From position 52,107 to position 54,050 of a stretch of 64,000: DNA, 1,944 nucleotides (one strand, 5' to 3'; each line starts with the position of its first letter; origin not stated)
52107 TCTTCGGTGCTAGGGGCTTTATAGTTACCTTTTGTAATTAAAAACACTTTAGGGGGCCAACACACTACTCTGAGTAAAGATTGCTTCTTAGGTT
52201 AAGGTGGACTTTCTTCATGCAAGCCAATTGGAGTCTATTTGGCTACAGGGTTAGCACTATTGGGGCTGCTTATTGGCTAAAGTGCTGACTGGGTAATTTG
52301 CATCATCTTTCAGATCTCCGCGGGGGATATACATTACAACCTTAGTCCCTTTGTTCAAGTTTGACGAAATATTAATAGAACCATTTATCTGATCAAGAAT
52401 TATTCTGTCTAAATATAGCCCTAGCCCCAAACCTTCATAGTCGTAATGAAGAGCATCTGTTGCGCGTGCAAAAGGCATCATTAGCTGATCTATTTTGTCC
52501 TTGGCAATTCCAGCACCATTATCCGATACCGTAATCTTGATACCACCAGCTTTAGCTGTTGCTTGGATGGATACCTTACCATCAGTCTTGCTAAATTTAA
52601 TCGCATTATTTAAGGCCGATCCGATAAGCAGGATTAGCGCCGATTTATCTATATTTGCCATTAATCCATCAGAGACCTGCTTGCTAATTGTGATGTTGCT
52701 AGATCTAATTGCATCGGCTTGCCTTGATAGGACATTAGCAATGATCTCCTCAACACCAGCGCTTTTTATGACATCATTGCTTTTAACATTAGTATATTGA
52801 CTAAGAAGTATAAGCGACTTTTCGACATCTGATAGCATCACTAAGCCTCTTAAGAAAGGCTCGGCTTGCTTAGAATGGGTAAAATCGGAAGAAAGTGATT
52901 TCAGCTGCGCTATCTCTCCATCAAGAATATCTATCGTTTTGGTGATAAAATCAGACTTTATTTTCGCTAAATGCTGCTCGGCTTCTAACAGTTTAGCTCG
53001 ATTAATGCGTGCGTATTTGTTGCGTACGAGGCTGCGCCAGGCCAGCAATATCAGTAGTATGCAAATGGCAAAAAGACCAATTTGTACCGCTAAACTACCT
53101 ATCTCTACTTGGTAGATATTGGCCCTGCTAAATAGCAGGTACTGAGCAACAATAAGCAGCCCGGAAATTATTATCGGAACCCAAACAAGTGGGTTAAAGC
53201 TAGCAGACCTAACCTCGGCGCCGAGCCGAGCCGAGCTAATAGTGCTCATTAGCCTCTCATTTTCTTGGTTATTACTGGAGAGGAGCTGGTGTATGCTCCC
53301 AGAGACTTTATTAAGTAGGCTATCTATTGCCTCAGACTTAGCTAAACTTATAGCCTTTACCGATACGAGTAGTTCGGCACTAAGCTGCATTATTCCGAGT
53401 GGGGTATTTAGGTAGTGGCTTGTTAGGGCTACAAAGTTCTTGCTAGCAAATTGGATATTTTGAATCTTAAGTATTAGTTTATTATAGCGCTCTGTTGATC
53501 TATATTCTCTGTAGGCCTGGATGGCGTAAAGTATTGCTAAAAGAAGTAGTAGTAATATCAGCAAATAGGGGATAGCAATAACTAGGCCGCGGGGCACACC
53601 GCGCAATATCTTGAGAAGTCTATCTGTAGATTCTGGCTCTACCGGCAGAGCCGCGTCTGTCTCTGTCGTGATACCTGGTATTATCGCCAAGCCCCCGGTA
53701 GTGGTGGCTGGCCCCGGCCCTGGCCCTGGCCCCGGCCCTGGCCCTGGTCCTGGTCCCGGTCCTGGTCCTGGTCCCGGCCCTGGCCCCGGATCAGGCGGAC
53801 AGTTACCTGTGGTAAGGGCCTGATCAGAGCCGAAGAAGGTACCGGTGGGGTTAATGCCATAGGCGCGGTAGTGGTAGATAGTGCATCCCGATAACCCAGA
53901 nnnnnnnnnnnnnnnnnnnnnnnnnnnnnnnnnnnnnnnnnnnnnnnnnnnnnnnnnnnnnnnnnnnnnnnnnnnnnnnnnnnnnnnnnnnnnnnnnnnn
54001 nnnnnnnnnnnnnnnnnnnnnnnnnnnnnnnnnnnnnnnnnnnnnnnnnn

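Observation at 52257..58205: Giant DUF285/NHL-propeller surface protein fused to a membrane-embedded histidine-kinase core, with no partner response regulator nearby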

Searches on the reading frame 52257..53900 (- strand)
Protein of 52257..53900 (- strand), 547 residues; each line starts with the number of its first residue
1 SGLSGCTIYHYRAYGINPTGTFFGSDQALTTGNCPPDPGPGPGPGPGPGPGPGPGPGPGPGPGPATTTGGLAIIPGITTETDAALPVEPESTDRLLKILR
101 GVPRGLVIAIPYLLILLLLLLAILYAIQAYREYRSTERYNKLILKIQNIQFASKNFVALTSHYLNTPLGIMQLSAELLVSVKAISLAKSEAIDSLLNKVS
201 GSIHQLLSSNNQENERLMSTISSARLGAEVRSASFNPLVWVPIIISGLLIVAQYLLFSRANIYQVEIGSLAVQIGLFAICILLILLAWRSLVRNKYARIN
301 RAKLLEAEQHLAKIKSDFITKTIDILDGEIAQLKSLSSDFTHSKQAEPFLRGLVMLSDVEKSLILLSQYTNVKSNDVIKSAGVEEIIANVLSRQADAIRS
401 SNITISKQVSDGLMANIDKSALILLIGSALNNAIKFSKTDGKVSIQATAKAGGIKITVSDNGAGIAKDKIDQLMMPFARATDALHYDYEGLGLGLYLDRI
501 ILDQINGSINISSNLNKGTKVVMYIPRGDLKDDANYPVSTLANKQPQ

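Call 4: search_protein_families(library=pfam, proteins=[window:52257-53900:-], max_evalue=1)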
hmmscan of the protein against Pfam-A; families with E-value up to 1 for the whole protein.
window:52257-53900:- (547 aa): 4 families
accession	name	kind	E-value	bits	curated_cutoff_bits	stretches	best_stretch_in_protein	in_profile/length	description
PF02518.31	HATPase_c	-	1.8e-19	70.7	26.4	1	418-527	2-109/111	Histidine kinase-, DNA gyrase B-, and HSP90-like ATPase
PF13581.12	HATPase_c_2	-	0.00026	21.4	27.4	1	427-523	37-125/127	Histidine kinase-like ATPase domain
PF00512.31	HisKA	-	0.0016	18.9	26.9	1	154-217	3-50/66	His Kinase A (phospho-acceptor) domain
PF13589.12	HATPase_c_3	-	0.012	16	25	1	442-482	21-61/137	Histidine kinase-, DNA gyrase B-, and HSP90-like ATPase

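Call 5: search_protein_families(library=ncbifam, proteins=[window:52257-53900:-], max_evalue=1)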
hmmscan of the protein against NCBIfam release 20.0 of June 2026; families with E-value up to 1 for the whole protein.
window:52257-53900:- (547 aa): 82 families (the best 25 are shown)
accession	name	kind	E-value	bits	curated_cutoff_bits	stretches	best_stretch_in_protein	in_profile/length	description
NF046044.1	PnpS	equivalog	2.7e-24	85.9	400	1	361-526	225-390/390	two-component system histidine kinase PnpS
TIGR02966.1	phoR_proteo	equivalog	3.7e-23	82.1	334.2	2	357-521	165-329/333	phosphate regulon sensor histidine kinase PhoR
NF033092.0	HK_WalK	equivalog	2e-22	79.6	725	1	363-526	429-593/594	cell wall metabolism sensor histidine kinase WalK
NF047874.1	MASE3_PAS_HK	subfamily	1.6e-21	76.8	560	1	429-535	527-632/655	MASE3 domain-containing sensor histidine kinase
NF041947.1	LuxQ_Vibrio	equivalog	2.6e-18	65.3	1200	1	401-534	567-703/843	quorum-sensing autoinducer 2 sensor kinase/phosphatase LuxQ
NF033792.0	ActS_PrrB_HisK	equivalog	7e-17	61.4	350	1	365-528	254-420/423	ActS/PrrB/RegB family redox-sensitive histidine kinase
NF008235.0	PRK11006.1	equivalog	7.8e-17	61.2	390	2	359-527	256-423/431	phosphate regulon sensor histidine kinase PhoR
NF041735.1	hist_kin_RppB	equivalog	9.8e-17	60.9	400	1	356-525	266-437/438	two-component system sensor histidine kinase RppB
NF007004.0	PRK09467.1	equivalog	6.4e-16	58.2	415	1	368-527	281-436/440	two-component system sensor histidine kinase EnvZ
NF007007.0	PRK09470.1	equivalog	8.8e-16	57.8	486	2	363-526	297-458/463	envelope stress sensor histidine kinase CpxA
NF045903.1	CuHisKinLciSLeg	equivalog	1.1e-15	57.9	700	1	404-524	234-355/357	copper-responsive two-component system sensor histidine kinase LciS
NF008025.0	PRK10755.1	equivalog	1.1e-15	57.2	314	2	353-526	193-355/362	two-component system sensor histidine kinase PmrB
NF038297.2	hybrid_HK_HrmK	equivalog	1.5e-15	56.9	725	1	429-531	360-461/607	hybrid histidine kinase/response regulator HrmK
NF008468.0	PRK11360.1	equivalog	1.7e-15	56.4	646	1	350-529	438-610/616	two-component system sensor histidine kinase AtoS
TIGR02916.1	PEP_his_kin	equivalog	1.8e-15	56.6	300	1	363-526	525-679/679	XrtA/PEP-CTERM system histidine kinase PrsK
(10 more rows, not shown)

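Call 11: find_homologous_proteins(query=window:52260-53618:-, max_evalue=0.00001)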
Query seq(453 aa) (453 aa): 246 proteins with E <= 0.00001 among 8000 candidates; the best 120 are listed.
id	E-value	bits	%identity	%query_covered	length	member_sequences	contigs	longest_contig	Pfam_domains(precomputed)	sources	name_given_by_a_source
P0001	9.3e-273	922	98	100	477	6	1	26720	PF02518.32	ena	-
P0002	1.1e-156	540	98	58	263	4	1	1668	PF02518.32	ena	-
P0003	7.8e-101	356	42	96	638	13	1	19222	PF02518.32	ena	-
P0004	6.0e-78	281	36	94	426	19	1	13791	PF02518.32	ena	-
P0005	1.1e-13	69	33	33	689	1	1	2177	PF02518.32,PF00512.32,PF00072.31,PF01627.29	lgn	-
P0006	5.4e-13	67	31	24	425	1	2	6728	PF13185.13,PF01590.33,PF02518.32,PF13492.13,PF00512.32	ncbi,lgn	-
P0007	6.0e-13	67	34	24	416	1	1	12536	PF13185.13,PF01590.33,PF02518.32,PF13492.13,PF00512.32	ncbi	-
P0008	6.1e-13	67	31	25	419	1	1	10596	PF13185.13,PF01590.33,PF02518.32,PF13492.13,PF00512.32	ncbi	-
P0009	1.1e-12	66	38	25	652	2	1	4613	PF08447.19,PF13426.14,PF13188.14,PF01590.33,PF13581.13,PF08448.17,PF02518.32,PF00512.32,PF00989.32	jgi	jgi:PAS domain S-box-containing protein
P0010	5.7e-12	63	28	47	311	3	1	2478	PF13185.13,PF01590.33,PF02518.32,PF13492.13,PF00512.32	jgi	jgi:signal transduction histidine kinase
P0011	9.5e-12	63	33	25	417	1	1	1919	PF13185.13,PF01590.33,PF02518.32,PF13492.13,PF00512.32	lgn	-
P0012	1.3e-11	62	32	29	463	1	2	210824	PF08447.19,PF13426.14,PF13581.13,PF08448.17,PF02518.32,PF00512.32,PF00989.32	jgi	jgi:PAS domain S-box-containing protein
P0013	3.6e-11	61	31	26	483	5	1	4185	PF13185.13,PF01590.33,PF02518.32,PF13492.13,PF00512.32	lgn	-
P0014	5.7e-11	60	27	48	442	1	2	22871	PF02518.32,PF00512.32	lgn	-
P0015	6.5e-11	60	35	26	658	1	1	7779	PF13426.14,PF08448.17,PF02518.32,PF00512.32,PF00989.32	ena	-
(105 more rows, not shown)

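Call 13: find_encoding_contigs(protein=P0001, flank=10000, max_places=4)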
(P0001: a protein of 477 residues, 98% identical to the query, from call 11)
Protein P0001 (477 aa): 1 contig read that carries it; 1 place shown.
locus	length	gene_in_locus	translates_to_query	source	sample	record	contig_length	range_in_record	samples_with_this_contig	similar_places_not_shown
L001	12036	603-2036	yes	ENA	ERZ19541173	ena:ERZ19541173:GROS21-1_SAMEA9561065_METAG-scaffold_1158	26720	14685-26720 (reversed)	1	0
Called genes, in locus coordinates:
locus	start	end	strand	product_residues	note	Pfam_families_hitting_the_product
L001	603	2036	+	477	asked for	PF02518:HATPase_c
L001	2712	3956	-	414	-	PF05977:MFS_3 (weak), PF07690:MFS_1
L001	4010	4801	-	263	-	PF00561:Abhydrolase_1, PF07819:PGAP1 (faint), PF12146:Hydrolase_4, PF12697:Abhydrolase_6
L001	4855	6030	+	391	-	PF13477:Glyco_trans_4_2 (faint), PF20706:GT4-conflict (faint), PF13439:Glyco_transf_4, PF13579:Glyco_trans_4_4, PF00534:Glycos_transf_1, PF13692:Glyco_trans_1_4, PF13524:Glyco_trans_1_2 (weak)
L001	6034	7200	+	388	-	PF20706:GT4-conflict (faint), PF13439:Glyco_transf_4, PF13477:Glyco_trans_4_2 (weak), PF13579:Glyco_trans_4_4, PF00534:Glycos_transf_1, PF13692:Glyco_trans_1_4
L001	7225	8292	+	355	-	PF13439:Glyco_transf_4, PF13579:Glyco_trans_4_4, PF20706:GT4-conflict (weak), PF00534:Glycos_transf_1, PF13692:Glyco_trans_1_4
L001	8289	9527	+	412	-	PF13439:Glyco_transf_4, PF13477:Glyco_trans_4_2 (weak), PF13579:Glyco_trans_4_4, PF00534:Glycos_transf_1, PF13692:Glyco_trans_1_4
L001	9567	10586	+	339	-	-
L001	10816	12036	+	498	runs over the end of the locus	PF00004:AAA (faint), PF13541:ChlI, PF00158:Sigma54_activat (faint), PF01078:Mg_chelatase, PF07728:AAA_5, PF00493:MCM (weak), PF13335:Mg_chelatase_C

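Call 16: find_encoding_contigs(protein=P0003, flank=10000, max_places=4)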
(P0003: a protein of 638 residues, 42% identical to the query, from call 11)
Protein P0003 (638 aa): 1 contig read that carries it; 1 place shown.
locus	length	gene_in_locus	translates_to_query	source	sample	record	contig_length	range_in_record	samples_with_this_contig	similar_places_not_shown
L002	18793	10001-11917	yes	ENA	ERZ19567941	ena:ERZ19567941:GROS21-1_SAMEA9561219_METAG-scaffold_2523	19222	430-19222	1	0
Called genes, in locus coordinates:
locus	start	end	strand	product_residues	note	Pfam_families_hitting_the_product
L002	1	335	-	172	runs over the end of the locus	-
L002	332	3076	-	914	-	PF00580:UvrD-helicase, PF13245:AAA_19, PF13604:AAA_30 (faint), PF13361:UvrD_C, PF13538:UvrD_C_2 (faint), PF12705:PDDEXK_1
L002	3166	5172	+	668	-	-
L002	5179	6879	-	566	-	PF03485:Arg_tRNA_synt_N, PF00750:tRNA-synt_1d, PF05746:DALR_1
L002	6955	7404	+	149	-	PF01668:SmpB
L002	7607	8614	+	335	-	PF00274:Glycolytic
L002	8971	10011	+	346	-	-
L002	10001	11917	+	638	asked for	PF02518:HATPase_c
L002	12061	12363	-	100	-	-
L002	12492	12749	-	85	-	PF28442:DUF8400 (weak), PF00076:RRM_1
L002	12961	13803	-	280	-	PF01553:Acyltransferase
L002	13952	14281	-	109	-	-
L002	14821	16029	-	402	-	PF20706:GT4-conflict (faint), PF13439:Glyco_transf_4, PF13579:Glyco_trans_4_4, PF00534:Glycos_transf_1, PF13692:Glyco_trans_1_4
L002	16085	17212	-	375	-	PF06925:MGDG_synth, PF04101:Glyco_tran_28_C, PF13692:Glyco_trans_1_4 (weak)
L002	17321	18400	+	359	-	PF01087:GalP_UDP_transf, PF01230:HIT (faint), PF16268:DUF4921, PF02744:GalP_UDP_tr_C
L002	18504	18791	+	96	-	?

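Call 17: find_encoding_contigs(protein=P0004, flank=10000, max_places=4)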
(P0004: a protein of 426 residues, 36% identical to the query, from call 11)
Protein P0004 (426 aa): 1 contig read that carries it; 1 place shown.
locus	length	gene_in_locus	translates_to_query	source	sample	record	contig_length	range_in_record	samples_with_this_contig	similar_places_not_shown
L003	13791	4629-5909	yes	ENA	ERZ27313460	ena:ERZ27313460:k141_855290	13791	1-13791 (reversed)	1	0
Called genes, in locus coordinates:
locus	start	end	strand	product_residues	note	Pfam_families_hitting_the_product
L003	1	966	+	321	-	?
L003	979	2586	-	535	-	PF03485:Arg_tRNA_synt_N, PF00750:tRNA-synt_1d, PF00133:tRNA-synt_1 (faint), PF09334:tRNA-synt_1g (faint), PF05746:DALR_1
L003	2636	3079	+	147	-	PF01668:SmpB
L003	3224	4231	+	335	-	PF00274:Glycolytic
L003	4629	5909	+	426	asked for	PF02518:HATPase_c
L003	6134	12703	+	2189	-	PF06739:SBBP (faint), PF17170:DUF5128 (weak), PF25021:TEN_NHL (faint), PF08450:SGL (faint), PF13449:Phytase-like (faint), PF01436:NHL, PF17170:DUF5128, PF02518:HATPase_c, +2 more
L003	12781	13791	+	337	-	?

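Call 22: find_related_loci(query=A1, collection=genome_contigs, flank=10000)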
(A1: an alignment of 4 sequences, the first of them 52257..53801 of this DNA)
Query A1 (514 aa) in genome_contigs; peptide patterns used: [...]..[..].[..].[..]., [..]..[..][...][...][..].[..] (x = any residue, [..] = any of these).
129 stretches matched a pattern; 12 encode a relative of the query (tblastn E <= 1e-3); 12 distinct loci.
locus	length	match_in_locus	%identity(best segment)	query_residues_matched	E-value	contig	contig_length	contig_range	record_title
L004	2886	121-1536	48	20-501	2e-143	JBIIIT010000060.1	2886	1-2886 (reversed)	MAG: Candidatus Saccharimonadia bacterium isolate ME2001-09-10pf_3300042914_group1_bin219 Rohwer_bin1540_scaffold_65242_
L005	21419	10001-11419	46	22-501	2e-128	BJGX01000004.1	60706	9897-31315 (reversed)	Candidatus Saccharibacteria bacterium LBMAG_Ca.Saccharibacteria_epi.bin1 DNA, sequence04, whole genome shotgun sequence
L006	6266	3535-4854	48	62-501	1e-126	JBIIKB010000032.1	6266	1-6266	MAG: Candidatus Saccharimonadia bacterium isolate ME2001-10-09pf_3300042861_group1_bin39 Rohwer_bin1541_scaffold_17658_c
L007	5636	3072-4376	44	60-494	1e-104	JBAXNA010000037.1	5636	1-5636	MAG: Candidatus Saccharibacteria bacterium isolate ELA467 MAG467_37, whole genome shotgun sequence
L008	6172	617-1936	36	57-493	1e-81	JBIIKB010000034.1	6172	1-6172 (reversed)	MAG: Candidatus Saccharimonadia bacterium isolate ME2001-10-09pf_3300042861_group1_bin39 Rohwer_bin1541_scaffold_16715_c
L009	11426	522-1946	32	8-493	2e-73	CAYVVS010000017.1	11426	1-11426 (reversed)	MAG TPA_asm: uncultured Candidatus Saccharibacteria bacterium isolate SRP170004_co1_322 genome assembly, contig: NODE_91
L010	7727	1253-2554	33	56-493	5e-67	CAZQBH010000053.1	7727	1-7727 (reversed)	MAG TPA_asm: uncultured Pseudomonadales bacterium isolate SRP170004_co1_119 genome assembly, contig: NODE_15394_length_7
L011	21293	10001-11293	32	62-493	2e-66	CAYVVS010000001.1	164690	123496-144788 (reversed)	MAG TPA_asm: uncultured Candidatus Saccharibacteria bacterium isolate SRP170004_co1_322 genome assembly, contig: NODE_86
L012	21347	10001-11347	33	54-493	3e-66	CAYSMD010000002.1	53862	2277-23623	MAG TPA_asm: uncultured Candidatus Saccharibacteria bacterium isolate SRP286056_co2_117 genome assembly, contig: NODE_65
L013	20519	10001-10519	23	321-493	7e-14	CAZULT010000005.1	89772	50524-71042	MAG TPA_asm: uncultured Anaerolineaceae bacterium isolate SRP185410_co2_112 genome assembly, contig: NODE_174_length_897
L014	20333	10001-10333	30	381-490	1e-8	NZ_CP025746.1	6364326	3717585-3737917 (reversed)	Clostridium manihotivorum strain CT4 chromosome, complete genome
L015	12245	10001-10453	23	321-493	3e-5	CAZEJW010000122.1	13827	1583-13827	MAG TPA_asm: uncultured Leptospirales bacterium isolate binchicken_co42_224 genome assembly, contig: NODE_6621_length_13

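Call 38: predict_structure(alignment_id=A4)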
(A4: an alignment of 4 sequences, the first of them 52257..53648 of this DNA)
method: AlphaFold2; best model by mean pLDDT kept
length: 463 residues; sequences in the alignment: 4
mean_pLDDT: 70.0   pTM: 0.56
mean pLDDT of the five models: 70.0, 67.6, 66.5, 64.9, 52.2
residues with pLDDT >= 90: 39; 70-90: 221; 50-70: 117; < 50: 86
segments of 3 or more residues with pLDDT < 50: 1-13, 15-24, 146-158, 172-184, 392-405, 445-463
pLDDT, mean of each block of 10 residues (from residue 1): 39 45 55 68 68 70 66 67 84 88 91 87 81 74 50 47 54 44 54 69 70 74 77 82 89 81 85 80 61 79 90 85 87 78 84 83 87 86 67 44 50 68 79 86 52 32 24
secondary structure, 60 per line:
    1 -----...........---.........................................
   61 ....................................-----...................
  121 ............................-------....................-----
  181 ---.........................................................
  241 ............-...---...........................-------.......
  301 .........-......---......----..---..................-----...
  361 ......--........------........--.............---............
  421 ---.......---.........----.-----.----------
elements in order: H6-16 H20-96 H102-148 H156-175 H184-252 H260-286 H296-309 H311-316 E320-325 H335-352 E358-366 E369-376 H383-390 H393-405 H409-420 E424-430 E434-442

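Call 45: fold_search(model_id=the predicted structure, library=pdb)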
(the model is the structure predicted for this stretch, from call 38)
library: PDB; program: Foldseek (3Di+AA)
matches with E <= 10: 586; with E <= 0.001: 288
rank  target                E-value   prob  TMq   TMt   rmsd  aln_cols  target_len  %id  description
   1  4jas_A                6.3e-10  1.00  0.30  0.55   8.7       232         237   22  Structural basis of a rationally rewired protein-protein interface (HK853mutant A268V, A271G, T275M, V294T and D297E a (released 2013-09-04)
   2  3dge_A                1.6e-09  1.00  0.31  0.57   8.4       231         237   22  Structure of a histidine kinase-response regulator complex reveals insights into Two-component signaling and a novel c (released 2009-07-07)
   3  6rgz_A                2.3e-09  1.00  0.31  0.57   8.0       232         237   22  Revisiting pH-gated conformational switch. Complex HK853-RR468 pH 6.5 (released 2020-02-19)
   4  6rh0_B                2.6e-09  1.00  0.30  0.55   8.2       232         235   23  Revisiting pH-gated conformational switch. Complex HK853-RR468 pH 5.5 (released 2020-02-19)
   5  6rh0_A                2.9e-09  1.00  0.32  0.58   7.7       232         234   22  Revisiting pH-gated conformational switch. Complex HK853-RR468 pH 5.5 (released 2020-02-19)
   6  6rh8_A                3.7e-09  1.00  0.30  0.54   8.6       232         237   22  Revisiting pH-gated conformational switch. Complex HK853 mutant H260A -RR468 mutant D53A pH 5.3 (released 2020-02-19)
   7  6rgy_B                4.3e-09  1.00  0.32  0.57   7.9       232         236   22  Revisiting pH-gated conformational switch. Complex HK853-RR468 pH 7.5 (released 2020-02-19)
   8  9jfj_A                4.7e-09  1.00  0.37  0.66   5.5       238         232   20  Crystal structure of the cytoplasmic domain of ZraS in ADP-bound form (released 2025-03-26)
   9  6rfv_B                7.6e-09  1.00  0.31  0.58   8.4       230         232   22  Revisiting pH-gated conformational switch. Complex HK853-RR468 pH 7 (released 2020-02-19)
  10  9jfj_C                8.0e-09  1.00  0.37  0.67   5.2       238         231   20  Crystal structure of the cytoplasmic domain of ZraS in ADP-bound form (released 2025-03-26)
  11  6rh7_A                9.9e-09  1.00  0.32  0.57   8.0       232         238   21  Revisiting pH-gated conformational switch. Complex HK853 mutant H260A -RR468 mutant D53A pH 7.5 (released 2020-02-19)
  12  5uht_A                1.0e-08  1.00  0.32  0.57   8.1       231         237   22  Structure of the Thermotoga maritima HK853-BeF3-RR468 complex at pH 5.0 (released 2017-12-27)
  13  2c2a                  1.1e-08  1.00  0.29  0.53  11.1       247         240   22  Structure of the entire cytoplasmic portion of a sensor histidine kinase protein (released 2005-11-21)
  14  6rgy_A                1.2e-08  1.00  0.32  0.57   7.9       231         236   22  Revisiting pH-gated conformational switch. Complex HK853-RR468 pH 7.5 (released 2020-02-19)
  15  4jav_B                1.4e-08  1.00  0.29  0.52  10.0       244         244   22  Structural basis of a rationally rewired protein-protein interface (HK853wt and RR468mutant V13P, L14I, I17M and N21V) (released 2013-09-04)
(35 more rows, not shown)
